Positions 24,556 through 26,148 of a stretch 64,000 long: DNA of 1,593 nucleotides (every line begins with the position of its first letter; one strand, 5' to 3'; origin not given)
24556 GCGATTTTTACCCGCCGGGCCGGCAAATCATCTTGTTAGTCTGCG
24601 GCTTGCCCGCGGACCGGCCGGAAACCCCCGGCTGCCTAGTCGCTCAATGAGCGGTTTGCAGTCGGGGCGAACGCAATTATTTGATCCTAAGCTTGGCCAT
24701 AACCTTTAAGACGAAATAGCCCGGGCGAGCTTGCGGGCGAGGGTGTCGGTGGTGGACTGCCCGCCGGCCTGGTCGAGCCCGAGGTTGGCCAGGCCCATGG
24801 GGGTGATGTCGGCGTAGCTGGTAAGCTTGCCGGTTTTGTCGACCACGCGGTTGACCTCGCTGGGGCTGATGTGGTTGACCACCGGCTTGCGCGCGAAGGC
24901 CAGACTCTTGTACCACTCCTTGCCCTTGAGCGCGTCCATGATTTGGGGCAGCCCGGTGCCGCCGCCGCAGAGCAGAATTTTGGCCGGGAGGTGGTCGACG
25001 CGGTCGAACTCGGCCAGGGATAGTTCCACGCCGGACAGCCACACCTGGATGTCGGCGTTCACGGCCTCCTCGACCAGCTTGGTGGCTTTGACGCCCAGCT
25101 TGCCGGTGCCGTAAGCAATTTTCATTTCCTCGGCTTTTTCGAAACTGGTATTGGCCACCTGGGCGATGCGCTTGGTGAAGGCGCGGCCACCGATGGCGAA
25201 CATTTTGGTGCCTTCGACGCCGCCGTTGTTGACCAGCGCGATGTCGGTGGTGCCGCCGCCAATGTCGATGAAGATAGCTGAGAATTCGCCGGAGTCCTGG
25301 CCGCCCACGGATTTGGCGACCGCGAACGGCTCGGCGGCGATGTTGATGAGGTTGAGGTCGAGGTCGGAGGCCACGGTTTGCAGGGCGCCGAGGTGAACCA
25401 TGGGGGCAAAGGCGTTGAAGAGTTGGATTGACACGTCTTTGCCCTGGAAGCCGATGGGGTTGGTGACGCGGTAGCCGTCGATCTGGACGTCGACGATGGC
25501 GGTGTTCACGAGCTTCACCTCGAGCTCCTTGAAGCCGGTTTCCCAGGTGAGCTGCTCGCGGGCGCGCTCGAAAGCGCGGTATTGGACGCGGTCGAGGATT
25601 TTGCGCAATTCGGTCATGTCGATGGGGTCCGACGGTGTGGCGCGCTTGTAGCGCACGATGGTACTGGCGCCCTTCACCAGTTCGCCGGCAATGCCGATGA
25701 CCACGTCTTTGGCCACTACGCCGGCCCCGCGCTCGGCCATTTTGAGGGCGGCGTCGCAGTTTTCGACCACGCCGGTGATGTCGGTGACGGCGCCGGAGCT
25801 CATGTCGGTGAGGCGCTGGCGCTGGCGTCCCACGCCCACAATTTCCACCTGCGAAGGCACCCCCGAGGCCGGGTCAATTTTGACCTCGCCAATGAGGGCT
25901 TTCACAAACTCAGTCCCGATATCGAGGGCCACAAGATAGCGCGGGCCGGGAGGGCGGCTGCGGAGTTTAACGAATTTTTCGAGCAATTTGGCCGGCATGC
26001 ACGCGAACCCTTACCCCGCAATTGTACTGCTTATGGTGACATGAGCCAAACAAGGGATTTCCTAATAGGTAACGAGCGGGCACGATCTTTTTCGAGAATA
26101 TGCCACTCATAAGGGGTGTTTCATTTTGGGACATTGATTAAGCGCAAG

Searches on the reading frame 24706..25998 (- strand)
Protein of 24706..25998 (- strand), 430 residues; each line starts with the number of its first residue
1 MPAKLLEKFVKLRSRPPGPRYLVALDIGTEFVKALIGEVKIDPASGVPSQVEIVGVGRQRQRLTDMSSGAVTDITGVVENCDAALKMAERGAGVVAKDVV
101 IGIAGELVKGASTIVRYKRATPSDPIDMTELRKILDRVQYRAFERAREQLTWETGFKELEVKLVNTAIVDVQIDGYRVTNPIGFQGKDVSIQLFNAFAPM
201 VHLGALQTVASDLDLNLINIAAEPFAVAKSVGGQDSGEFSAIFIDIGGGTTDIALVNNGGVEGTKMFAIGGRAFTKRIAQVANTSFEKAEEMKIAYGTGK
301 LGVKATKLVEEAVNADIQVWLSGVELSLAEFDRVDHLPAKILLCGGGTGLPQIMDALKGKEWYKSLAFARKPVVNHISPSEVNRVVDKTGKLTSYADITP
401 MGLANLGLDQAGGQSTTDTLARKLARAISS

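Call 8: search_protein_families(library=pfam, proteins=[window:24706-25998:-], max_evalue=0.01)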
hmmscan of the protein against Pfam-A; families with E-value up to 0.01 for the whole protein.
window:24706-25998:- (430 aa): 6 families
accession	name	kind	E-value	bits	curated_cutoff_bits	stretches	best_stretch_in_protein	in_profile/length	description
PF14450.12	FtsA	-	8.3e-15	55.7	31.8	1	243-299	2-58/127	Cell division protein FtsA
PF06277.17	EutA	-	5.3e-06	26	27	1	241-279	145-188/475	Ethanolamine utilisation protein EutA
PF06723.19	MreB_Mbl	-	3.8e-05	23.1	27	1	205-286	111-192/327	MreB/Mbl protein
PF00012.26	HSP70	-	0.0005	18.8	20.6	1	215-295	161-247/599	Hsp70 protein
PF11104.14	PilM_2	-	0.00056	19.4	27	1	241-357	182-294/340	Type IV pilus assembly protein PilM;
PF01968.24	Hydantoinase_A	-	0.0038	16.9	22.9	1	224-269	62-109/291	Hydantoinase/oxoprolinase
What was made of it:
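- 24706..25998 (-): Divergent FtsA-like actin-fold ATPase gene, convergent with the hairpin chain. Pfam FtsA 8e-15, partial (call 8).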

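Call 9: find_related_loci(query=window:24706-25998:-, collection=genome_contigs, flank=6000)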
Query window:24706-25998:- (430 aa) in genome_contigs; peptide patterns used: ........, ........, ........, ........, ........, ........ (x = any residue, [..] = any of these).
600 stretches matched a pattern (row limit reached: there are more); 563 encode a relative of the query (tblastn E <= 1e-3); the best 80 are kept; 80 distinct loci.
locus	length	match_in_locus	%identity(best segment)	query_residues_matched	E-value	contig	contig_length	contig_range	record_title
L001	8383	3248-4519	89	3-424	0e+0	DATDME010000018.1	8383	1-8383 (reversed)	MAG TPA_asm: Candidatus Saccharimonadia bacterium isolate SMAG_U403 k141_1285729, whole genome shotgun sequence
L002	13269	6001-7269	86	1-430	0e+0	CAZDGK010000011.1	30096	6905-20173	MAG TPA_asm: uncultured Candidatus Saccharimonadales bacterium isolate SRP200132_co1_505 genome assembly, contig: NODE_2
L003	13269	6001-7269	84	1-430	0e+0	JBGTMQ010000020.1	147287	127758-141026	MAG: Candidatus Saccharimonadia bacterium isolate JTS-RE368 k141_6613531, whole genome shotgun sequence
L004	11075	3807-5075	84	1-430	0e+0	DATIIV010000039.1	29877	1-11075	MAG TPA_asm: Candidatus Saccharimonadia bacterium isolate SMAG_U15674 k141_480234, whole genome shotgun sequence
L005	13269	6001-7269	83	1-430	0e+0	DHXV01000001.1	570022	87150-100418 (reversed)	MAG TPA_asm: Patescibacteria group bacterium UBA5147 UBA5147_contig_353, whole genome shotgun sequence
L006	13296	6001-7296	82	1-430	0e+0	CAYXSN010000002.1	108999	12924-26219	MAG TPA_asm: uncultured Candidatus Saccharimonadales bacterium isolate SRP133034_co1_262 genome assembly, contig: NODE_6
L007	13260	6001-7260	76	1-430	0e+0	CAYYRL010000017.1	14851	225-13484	MAG TPA_asm: uncultured Candidatus Saccharimonadales bacterium isolate SRP200132_co2_252 genome assembly, contig: NODE_3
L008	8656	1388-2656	73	6-430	0e+0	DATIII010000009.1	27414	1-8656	MAG TPA_asm: Candidatus Saccharimonadales bacterium isolate SMAG_U15661 k141_755097, whole genome shotgun sequence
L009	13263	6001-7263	71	1-430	0e+0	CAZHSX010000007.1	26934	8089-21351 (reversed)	MAG TPA_asm: uncultured Candidatus Saccharimonadales bacterium isolate SRP200132_co1_795 genome assembly, contig: NODE_3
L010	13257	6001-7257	70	1-428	0e+0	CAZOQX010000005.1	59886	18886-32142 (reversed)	MAG TPA_asm: uncultured Candidatus Saccharibacteria bacterium isolate SRP200132_co1_772 genome assembly, contig: NODE_75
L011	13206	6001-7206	70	21-429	0e+0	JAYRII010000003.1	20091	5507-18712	MAG: Candidatus Saccharimonadia bacterium isolate SZ_szas25bin.4 k141_306871, whole genome shotgun sequence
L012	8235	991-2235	68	8-429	0e+0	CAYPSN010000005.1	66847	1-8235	MAG TPA_asm: uncultured Candidatus Saccharibacteria bacterium isolate SRP133034_co1_64 genome assembly, contig: NODE_215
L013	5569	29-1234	69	21-429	0e+0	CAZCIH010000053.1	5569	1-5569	MAG TPA_asm: uncultured Candidatus Saccharibacteria bacterium isolate SRP189682_co1_501 genome assembly, contig: NODE_41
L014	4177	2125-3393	67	3-429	0e+0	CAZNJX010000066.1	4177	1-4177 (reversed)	MAG TPA_asm: uncultured Candidatus Saccharibacteria bacterium isolate binchicken_co105_421 genome assembly, contig: NODE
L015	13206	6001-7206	67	21-429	0e+0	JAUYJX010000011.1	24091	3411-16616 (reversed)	MAG: bacterium isolate C24_metabat.bin.170 C24_k141_1024429, whole genome shotgun sequence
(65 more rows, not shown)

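Call 17: find_encoding_contigs(protein=window:24709-25998:-, flank=4000, max_places=10)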
Protein window:24709-25998:- (430 aa): 1 contig read that carries it; 1 place shown.
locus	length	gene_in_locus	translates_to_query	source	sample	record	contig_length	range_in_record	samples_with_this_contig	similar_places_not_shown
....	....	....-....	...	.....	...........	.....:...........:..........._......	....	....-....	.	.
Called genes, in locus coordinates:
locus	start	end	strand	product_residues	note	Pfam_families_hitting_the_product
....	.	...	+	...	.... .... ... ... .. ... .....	?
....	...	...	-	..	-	-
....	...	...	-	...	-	-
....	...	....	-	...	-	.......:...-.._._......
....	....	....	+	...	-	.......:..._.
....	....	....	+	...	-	-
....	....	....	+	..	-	-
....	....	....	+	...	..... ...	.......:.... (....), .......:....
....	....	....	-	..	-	-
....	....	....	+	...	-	?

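Call 28: find_homologous_proteins(query=window:24709-25998:-, max_evalue=1e-100)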
Query window:24709-25998:- (430 aa): 7750 proteins with E <= 1e-100 among 8000 candidates; the best 120 are listed.
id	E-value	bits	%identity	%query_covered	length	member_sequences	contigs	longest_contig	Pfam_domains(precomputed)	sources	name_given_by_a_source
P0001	4.5e-276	933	100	100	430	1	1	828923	PF14450.13,PF06277.18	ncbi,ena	-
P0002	3.2e-255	864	92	100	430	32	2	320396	PF06723.20,PF14450.13,PF11104.15,PF06277.18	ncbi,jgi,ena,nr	ncbi:MAG TPA: cell division FtsA domain-containing protein [Candidatus Saccharimonadia bacterium]|nr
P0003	9.3e-255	863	91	100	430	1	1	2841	PF14450.13,PF06277.18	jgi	jgi:cell division protein FtsA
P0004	1.8e-253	859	91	100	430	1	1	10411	PF06723.20,PF14450.13,PF06277.18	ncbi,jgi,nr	ncbi:MAG TPA: cell division FtsA domain-containing protein [Candidatus Saccharimonadia bacterium]|jg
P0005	3.2e-253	858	90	100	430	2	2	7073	PF14450.13,PF06277.18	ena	-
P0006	5.7e-253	857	91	100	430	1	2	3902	PF14450.13,PF06277.18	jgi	jgi:cell division protein FtsA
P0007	6.2e-253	857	91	100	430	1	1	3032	PF14450.13,PF06277.18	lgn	-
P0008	6.7e-253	857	91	99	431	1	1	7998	PF14450.13,PF06277.18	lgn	-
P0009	6.3e-252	854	90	99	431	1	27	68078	PF14450.13,PF11104.15,PF06277.18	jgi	jgi:cell division protein FtsA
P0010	1.6e-251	852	90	100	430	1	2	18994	PF14450.13,PF06277.18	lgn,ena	-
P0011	2.4e-251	852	90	100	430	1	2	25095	PF06723.20,PF14450.13,PF06277.18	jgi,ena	-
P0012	2.5e-251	852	90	100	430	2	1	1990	PF14450.13,PF06277.18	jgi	jgi:cell division protein FtsA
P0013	8.8e-251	850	91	100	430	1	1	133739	PF14450.13,PF06277.18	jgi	jgi:cell division protein FtsA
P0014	9.1e-251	850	91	100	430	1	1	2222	PF14450.13,PF06277.18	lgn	-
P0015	1.5e-250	849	90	100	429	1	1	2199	PF14450.13,PF06277.18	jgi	jgi:cell division protein FtsA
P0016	1.3e-249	846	89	100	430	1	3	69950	PF14450.13,PF11104.15,PF06277.18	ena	-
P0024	1.4e-247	839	89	100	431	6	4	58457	PF06723.20,PF14450.13,PF06277.18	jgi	jgi:cell division protein FtsA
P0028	4.5e-246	834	89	100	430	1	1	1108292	PF14450.13,PF06277.18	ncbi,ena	-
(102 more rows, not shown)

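Call 29: find_encoding_contigs(protein=P0002, flank=5000, max_places=3)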
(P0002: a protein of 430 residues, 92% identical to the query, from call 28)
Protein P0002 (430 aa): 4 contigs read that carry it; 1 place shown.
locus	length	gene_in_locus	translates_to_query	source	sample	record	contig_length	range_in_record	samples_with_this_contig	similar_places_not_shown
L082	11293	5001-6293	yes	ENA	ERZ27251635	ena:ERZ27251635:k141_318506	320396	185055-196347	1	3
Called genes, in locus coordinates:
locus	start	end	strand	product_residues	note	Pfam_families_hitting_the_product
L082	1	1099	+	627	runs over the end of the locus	PF01411:tRNA-synt_2c, PF07973:tRNA_SAD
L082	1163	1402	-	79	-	-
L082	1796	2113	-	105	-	-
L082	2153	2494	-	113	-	-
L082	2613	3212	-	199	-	-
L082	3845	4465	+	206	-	-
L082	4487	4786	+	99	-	-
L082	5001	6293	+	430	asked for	PF06723:MreB_Mbl (weak), PF11104:PilM_2 (faint), PF06277:EutA (weak), PF14450:FtsA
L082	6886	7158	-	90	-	-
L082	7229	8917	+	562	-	PF21110:GlxA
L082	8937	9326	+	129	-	PF03652:RuvX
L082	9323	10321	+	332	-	PF02618:YceG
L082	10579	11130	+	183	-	-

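Call 30: find_encoding_contigs(protein=P0013, flank=5000, max_places=3)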
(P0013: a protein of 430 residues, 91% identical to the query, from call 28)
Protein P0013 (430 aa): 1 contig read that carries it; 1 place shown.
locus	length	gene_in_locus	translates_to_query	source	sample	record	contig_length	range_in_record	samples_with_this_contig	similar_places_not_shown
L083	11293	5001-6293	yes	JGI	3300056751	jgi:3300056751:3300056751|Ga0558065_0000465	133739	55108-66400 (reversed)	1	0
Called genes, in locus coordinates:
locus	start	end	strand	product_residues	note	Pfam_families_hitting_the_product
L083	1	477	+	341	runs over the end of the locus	PF02540:NAD_synthase (weak), PF03054:tRNA_Me_trans, PF20259:tRNA_Me_trans_M, PF20258:tRNA_Me_trans_C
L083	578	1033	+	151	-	-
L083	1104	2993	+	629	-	PF01411:tRNA-synt_2c, PF07973:tRNA_SAD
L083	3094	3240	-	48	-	-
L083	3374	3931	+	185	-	-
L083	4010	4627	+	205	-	-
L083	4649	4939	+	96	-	-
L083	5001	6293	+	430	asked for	PF06277:EutA (weak), PF14450:FtsA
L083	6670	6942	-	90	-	-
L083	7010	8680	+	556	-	-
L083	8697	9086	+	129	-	PF03652:RuvX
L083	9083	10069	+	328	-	PF02618:YceG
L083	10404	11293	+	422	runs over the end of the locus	PF01476:LysM, PF23473:LysM3_LYK4_5 (faint), PF23577:LysM_RLK (faint), PF01476:LysM (weak), PF05257:CHAP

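Call 31: find_encoding_contigs(protein=P0009, flank=5000, max_places=3)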
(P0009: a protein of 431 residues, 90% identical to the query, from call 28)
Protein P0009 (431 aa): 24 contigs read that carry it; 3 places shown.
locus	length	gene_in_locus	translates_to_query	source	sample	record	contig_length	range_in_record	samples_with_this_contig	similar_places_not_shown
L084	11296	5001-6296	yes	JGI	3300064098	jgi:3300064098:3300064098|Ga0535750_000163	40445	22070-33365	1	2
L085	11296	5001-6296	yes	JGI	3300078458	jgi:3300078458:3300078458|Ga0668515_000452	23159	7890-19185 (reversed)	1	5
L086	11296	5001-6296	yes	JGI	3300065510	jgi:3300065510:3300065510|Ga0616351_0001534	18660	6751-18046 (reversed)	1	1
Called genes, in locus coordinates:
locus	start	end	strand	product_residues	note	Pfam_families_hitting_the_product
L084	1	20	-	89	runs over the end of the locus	-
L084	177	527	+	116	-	-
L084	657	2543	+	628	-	PF01411:tRNA-synt_2c, PF07973:tRNA_SAD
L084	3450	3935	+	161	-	PF08239:SH3_3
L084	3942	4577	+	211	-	-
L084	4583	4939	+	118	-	-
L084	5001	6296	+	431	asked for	PF11104:PilM_2 (faint), PF06277:EutA (weak), PF14450:FtsA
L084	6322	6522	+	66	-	-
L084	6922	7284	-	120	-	-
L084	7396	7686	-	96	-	-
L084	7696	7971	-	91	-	-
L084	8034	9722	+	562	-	PF21110:GlxA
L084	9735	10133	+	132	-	PF03652:RuvX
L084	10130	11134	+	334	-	PF02618:YceG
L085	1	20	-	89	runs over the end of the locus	-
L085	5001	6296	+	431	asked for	PF11104:PilM_2 (faint), PF06277:EutA (weak), PF14450:FtsA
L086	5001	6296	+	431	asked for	PF11104:PilM_2 (faint), PF06277:EutA (weak), PF14450:FtsA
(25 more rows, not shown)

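Call 37: find_related_loci(query=window:24709-25998:-, collection=metagenome_contigs, flank=3000)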
Query window:24709-25998:- (430 aa) in metagenome_contigs; peptide patterns used: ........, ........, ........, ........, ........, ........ (x = any residue, [..] = any of these).
600 stretches matched a pattern (row limit reached: there are more); 550 encode a relative of the query (tblastn E <= 1e-3); the best 80 are kept; 80 distinct loci.
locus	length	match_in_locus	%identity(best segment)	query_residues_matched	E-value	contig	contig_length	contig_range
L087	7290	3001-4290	92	1-430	0e+0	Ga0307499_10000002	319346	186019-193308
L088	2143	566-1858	89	1-430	0e+0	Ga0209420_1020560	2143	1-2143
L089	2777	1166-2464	87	1-430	0e+0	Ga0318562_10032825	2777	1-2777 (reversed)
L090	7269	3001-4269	85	1-430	0e+0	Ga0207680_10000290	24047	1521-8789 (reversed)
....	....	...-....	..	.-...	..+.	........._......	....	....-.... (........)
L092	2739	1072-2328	82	4-430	0e+0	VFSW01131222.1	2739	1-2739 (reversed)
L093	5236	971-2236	77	4-430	0e+0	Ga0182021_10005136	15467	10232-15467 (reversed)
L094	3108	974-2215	73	11-430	0e+0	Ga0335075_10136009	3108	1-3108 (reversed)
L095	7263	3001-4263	71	1-430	0e+0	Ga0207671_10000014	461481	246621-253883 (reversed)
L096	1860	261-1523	70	1-430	0e+0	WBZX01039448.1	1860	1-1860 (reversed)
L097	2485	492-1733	69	6-429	0e+0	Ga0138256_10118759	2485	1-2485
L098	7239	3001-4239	67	20-429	0e+0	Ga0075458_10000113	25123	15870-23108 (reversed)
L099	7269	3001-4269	66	6-429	0e+0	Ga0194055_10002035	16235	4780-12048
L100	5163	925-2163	66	20-429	0e+0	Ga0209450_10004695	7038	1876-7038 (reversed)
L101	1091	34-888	91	146-430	0e+0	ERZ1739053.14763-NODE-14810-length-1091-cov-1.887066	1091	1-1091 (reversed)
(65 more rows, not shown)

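Call 40: find_encoding_contigs(protein=P0011, flank=3000, max_places=2)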
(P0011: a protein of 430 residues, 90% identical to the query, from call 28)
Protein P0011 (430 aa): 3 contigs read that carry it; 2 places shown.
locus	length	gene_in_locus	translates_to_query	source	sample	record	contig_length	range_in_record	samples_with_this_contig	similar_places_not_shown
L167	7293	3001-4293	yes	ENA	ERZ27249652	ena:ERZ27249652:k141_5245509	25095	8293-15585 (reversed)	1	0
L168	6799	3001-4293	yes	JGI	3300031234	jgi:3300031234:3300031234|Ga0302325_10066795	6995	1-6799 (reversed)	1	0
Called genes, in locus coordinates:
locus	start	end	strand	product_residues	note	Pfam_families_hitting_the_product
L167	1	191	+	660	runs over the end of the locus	PF01411:tRNA-synt_2c, PF07973:tRNA_SAD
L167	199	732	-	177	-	PF13238:AAA_18 (weak)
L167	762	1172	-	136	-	PF27604:PB2B2_08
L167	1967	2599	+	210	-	-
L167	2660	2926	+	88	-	-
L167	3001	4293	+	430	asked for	PF06723:MreB_Mbl (weak), PF06277:EutA (weak), PF14450:FtsA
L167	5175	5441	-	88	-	-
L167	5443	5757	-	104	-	-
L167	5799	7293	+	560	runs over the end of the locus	PF21110:GlxA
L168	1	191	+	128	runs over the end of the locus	?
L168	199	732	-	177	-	PF13238:AAA_18 (weak)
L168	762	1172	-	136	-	PF27604:PB2B2_08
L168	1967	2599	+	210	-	-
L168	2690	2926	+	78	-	-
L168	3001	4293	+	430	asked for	PF06723:MreB_Mbl (weak), PF06277:EutA (weak), PF14450:FtsA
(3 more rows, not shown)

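Call 41: find_encoding_contigs(protein=P0010, flank=3000, max_places=2)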
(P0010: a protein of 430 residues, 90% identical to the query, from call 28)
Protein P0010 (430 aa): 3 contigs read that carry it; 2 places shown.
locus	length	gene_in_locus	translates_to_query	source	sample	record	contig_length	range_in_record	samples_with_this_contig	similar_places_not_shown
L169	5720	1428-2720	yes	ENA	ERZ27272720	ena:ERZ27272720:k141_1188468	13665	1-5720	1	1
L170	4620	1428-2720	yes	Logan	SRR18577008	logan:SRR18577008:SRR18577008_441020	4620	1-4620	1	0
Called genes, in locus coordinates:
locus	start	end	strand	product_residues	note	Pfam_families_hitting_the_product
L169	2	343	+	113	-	?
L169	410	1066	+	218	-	-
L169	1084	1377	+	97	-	-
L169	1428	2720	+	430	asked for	PF06277:EutA (weak), PF14450:FtsA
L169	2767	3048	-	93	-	-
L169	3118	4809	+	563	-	-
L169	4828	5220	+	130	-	PF03652:RuvX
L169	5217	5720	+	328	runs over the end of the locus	PF02618:YceG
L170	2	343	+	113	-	?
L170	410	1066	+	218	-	-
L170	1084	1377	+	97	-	-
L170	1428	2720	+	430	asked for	PF06277:EutA (weak), PF14450:FtsA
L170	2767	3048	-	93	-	-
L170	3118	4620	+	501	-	?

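Call 42: find_encoding_contigs(protein=P0004, flank=3000, max_places=2)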
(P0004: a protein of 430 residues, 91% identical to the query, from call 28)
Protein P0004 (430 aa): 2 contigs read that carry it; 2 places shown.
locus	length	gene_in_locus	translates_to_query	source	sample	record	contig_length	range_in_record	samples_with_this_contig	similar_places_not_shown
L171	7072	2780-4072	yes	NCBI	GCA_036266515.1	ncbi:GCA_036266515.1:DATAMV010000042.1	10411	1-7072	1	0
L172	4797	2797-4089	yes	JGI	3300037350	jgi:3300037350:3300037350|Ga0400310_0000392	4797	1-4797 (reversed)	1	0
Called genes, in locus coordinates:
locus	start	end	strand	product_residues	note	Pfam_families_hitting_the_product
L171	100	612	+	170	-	-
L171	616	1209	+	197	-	-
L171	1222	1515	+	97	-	-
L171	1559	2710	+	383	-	PF13229:Beta_helix (faint)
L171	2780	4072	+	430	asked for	PF06723:MreB_Mbl (weak), PF06277:EutA (weak), PF14450:FtsA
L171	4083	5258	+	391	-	-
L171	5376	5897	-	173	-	-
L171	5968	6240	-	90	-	-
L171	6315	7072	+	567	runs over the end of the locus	PF21110:GlxA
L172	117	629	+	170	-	-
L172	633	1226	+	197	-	-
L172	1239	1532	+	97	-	-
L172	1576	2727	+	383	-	PF13229:Beta_helix (faint)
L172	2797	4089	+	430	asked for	PF06723:MreB_Mbl (weak), PF06277:EutA (weak), PF14450:FtsA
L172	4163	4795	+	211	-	?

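Call 43: find_encoding_contigs(protein=P0016, flank=3000, max_places=2)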
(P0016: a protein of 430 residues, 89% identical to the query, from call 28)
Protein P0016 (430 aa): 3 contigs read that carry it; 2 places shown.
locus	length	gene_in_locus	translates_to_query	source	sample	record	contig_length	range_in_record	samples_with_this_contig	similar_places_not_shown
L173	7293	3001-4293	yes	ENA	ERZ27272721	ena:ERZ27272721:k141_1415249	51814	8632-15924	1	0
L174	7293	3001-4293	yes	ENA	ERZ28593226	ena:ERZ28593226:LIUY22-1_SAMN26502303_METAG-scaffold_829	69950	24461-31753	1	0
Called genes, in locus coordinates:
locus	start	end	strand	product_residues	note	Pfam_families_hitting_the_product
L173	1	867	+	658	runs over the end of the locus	PF01411:tRNA-synt_2c, PF07973:tRNA_SAD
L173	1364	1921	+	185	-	-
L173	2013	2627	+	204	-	-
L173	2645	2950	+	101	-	-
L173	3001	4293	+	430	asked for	PF11104:PilM_2 (weak), PF06277:EutA (weak), PF14450:FtsA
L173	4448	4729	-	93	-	-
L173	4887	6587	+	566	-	PF21110:GlxA (weak)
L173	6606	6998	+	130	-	PF03652:RuvX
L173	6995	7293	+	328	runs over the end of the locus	PF02618:YceG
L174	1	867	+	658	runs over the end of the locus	PF01411:tRNA-synt_2c, PF07973:tRNA_SAD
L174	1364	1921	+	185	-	-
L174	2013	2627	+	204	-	-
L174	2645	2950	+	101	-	-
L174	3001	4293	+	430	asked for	PF11104:PilM_2 (weak), PF06277:EutA (weak), PF14450:FtsA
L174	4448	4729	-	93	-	-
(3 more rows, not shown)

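Call 49: find_encoding_contigs(protein=P0028, flank=3000, max_places=2)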
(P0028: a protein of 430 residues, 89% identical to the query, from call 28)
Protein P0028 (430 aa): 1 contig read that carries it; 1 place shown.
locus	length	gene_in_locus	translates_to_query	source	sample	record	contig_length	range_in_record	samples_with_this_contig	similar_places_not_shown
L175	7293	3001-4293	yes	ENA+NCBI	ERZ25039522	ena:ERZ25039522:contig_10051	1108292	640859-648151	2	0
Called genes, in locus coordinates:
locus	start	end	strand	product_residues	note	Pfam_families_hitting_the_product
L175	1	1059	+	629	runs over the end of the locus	PF01411:tRNA-synt_2c, PF07973:tRNA_SAD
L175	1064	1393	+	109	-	-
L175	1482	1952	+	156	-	-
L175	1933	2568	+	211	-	-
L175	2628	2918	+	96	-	-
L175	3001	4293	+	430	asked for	PF06277:EutA (weak), PF14450:FtsA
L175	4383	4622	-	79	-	-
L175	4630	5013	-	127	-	-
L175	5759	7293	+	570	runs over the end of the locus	PF21110:GlxA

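Call 50: find_encoding_contigs(protein=P0024, flank=3000, max_places=3)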
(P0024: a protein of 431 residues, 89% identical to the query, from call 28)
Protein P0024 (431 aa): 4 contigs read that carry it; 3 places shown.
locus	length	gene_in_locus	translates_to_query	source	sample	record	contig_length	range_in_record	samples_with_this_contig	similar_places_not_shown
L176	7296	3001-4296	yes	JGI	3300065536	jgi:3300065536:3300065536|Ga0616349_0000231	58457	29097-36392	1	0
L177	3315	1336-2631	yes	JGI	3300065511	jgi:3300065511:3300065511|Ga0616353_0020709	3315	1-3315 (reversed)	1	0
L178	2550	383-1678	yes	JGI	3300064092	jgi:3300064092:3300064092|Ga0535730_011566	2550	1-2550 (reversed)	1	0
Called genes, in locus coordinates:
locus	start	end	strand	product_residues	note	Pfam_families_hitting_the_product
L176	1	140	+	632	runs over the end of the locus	PF01411:tRNA-synt_2c, PF07973:tRNA_SAD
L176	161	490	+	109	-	-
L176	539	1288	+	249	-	PF02578:Cu-oxidase_4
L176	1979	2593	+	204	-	-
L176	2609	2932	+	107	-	-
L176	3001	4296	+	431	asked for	PF06723:MreB_Mbl (weak), PF06277:EutA (weak), PF14450:FtsA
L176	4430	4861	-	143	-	-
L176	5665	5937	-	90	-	-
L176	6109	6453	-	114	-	-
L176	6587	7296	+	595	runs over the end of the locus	-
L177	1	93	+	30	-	?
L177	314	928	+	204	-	-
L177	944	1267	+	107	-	-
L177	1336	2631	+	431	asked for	PF06723:MreB_Mbl (weak), PF06277:EutA (weak), PF14450:FtsA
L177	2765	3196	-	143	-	-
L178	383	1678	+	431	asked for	PF06723:MreB_Mbl (weak), PF06277:EutA (weak), PF14450:FtsA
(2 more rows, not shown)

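Call 51: find_encoding_contigs(protein=P0005, flank=3000, max_places=2)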
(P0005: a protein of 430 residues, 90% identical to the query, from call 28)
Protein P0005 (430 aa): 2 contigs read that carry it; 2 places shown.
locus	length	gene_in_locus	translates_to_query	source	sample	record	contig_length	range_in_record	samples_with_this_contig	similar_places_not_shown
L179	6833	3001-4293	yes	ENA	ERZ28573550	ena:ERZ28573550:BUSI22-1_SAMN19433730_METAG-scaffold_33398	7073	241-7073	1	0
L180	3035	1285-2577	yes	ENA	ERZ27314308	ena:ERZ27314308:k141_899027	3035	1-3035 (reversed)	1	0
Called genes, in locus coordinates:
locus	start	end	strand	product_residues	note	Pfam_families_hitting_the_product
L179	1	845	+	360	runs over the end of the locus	?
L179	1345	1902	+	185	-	-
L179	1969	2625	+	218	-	-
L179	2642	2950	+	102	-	-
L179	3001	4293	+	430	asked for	PF06277:EutA (weak), PF14450:FtsA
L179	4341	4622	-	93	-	-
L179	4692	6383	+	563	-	-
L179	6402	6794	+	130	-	PF03652:RuvX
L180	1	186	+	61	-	?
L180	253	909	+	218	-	-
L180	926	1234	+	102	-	-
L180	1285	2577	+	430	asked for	PF06277:EutA (weak), PF14450:FtsA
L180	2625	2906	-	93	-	-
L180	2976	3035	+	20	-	?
